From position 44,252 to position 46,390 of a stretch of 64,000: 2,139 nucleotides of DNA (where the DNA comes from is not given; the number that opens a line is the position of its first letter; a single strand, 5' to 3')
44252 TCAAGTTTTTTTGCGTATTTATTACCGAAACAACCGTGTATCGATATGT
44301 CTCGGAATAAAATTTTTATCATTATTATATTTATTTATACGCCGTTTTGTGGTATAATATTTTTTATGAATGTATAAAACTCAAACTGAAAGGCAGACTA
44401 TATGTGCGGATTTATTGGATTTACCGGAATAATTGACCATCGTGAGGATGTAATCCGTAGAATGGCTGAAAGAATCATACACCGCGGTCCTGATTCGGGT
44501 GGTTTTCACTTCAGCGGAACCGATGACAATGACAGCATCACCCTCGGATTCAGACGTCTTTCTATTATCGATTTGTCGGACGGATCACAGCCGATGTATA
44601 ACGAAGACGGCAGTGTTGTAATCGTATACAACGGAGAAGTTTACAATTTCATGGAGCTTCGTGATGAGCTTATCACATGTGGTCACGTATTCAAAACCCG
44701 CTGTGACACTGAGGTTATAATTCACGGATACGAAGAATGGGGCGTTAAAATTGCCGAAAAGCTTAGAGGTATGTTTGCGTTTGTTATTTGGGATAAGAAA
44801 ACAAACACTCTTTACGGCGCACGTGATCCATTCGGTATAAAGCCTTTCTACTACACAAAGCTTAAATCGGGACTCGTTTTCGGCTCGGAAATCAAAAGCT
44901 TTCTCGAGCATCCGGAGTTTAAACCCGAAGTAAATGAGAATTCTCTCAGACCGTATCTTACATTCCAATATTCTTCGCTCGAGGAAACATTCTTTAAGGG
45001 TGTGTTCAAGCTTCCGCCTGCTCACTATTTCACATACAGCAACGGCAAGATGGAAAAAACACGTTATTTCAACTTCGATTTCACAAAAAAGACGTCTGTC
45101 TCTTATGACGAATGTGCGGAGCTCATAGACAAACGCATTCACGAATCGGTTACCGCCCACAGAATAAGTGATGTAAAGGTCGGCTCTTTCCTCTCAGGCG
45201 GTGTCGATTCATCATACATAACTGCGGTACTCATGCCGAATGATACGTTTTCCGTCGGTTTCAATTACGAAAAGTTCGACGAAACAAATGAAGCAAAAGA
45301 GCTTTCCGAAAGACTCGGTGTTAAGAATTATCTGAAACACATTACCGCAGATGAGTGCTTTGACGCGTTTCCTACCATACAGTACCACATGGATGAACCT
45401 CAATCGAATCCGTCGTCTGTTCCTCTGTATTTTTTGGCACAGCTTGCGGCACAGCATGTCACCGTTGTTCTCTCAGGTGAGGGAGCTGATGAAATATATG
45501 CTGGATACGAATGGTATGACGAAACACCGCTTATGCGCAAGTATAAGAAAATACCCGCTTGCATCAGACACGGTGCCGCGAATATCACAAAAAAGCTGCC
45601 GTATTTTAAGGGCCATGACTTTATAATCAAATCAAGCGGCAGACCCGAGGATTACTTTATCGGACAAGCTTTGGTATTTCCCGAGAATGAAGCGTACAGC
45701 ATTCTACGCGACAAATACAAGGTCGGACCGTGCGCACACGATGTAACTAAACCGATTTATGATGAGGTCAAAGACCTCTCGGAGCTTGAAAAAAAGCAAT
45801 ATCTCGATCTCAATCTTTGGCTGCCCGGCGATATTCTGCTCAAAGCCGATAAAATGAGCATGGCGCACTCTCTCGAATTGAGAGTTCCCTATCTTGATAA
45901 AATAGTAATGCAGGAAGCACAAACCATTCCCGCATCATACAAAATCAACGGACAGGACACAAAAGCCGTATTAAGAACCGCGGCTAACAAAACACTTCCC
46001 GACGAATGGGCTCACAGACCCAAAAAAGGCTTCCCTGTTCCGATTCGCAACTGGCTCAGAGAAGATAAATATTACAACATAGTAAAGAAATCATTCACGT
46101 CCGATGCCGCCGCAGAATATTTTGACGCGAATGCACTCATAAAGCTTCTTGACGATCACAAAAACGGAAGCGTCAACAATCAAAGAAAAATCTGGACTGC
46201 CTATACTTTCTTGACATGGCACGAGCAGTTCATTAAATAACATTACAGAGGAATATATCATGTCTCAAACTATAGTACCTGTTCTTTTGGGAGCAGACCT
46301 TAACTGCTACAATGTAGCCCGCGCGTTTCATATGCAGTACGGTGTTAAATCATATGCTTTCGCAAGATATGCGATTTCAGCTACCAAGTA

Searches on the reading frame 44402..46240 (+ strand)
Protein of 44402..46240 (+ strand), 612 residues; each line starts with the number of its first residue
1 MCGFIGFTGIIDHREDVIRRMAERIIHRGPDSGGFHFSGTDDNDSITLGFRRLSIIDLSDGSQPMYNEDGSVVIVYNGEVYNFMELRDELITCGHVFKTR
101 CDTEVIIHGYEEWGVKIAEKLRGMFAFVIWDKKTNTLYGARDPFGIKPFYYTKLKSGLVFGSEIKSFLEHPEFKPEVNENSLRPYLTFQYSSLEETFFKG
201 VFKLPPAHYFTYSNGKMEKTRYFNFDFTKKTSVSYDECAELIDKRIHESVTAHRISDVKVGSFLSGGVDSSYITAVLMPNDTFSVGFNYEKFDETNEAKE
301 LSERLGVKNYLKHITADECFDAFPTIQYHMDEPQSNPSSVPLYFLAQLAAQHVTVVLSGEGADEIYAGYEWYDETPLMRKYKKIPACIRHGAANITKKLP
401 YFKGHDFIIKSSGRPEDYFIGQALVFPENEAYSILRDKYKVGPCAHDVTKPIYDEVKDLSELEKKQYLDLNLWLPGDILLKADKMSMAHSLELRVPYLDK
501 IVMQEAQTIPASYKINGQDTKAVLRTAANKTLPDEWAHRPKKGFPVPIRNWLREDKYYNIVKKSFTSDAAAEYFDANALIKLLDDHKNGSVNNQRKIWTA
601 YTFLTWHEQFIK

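Call 81: search_protein_families(library=pfam, proteins=[window:44402-46240:+], max_evalue=0.0001)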
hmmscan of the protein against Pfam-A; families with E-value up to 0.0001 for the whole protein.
window:44402-46240:+ (612 aa): 3 families
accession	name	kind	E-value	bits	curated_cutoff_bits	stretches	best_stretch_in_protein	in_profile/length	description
PF00733.27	Asn_synthase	-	1.3e-88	298.5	21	1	243-608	3-354/354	Asparagine synthase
PF13537.11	GATase_7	-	1.6e-46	157.8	25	1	51-168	2-122/123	Glutamine amidotransferase domain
PF13522.11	GATase_6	-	8.2e-40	136.3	27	1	43-163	9-130/130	Glutamine amidotransferase domain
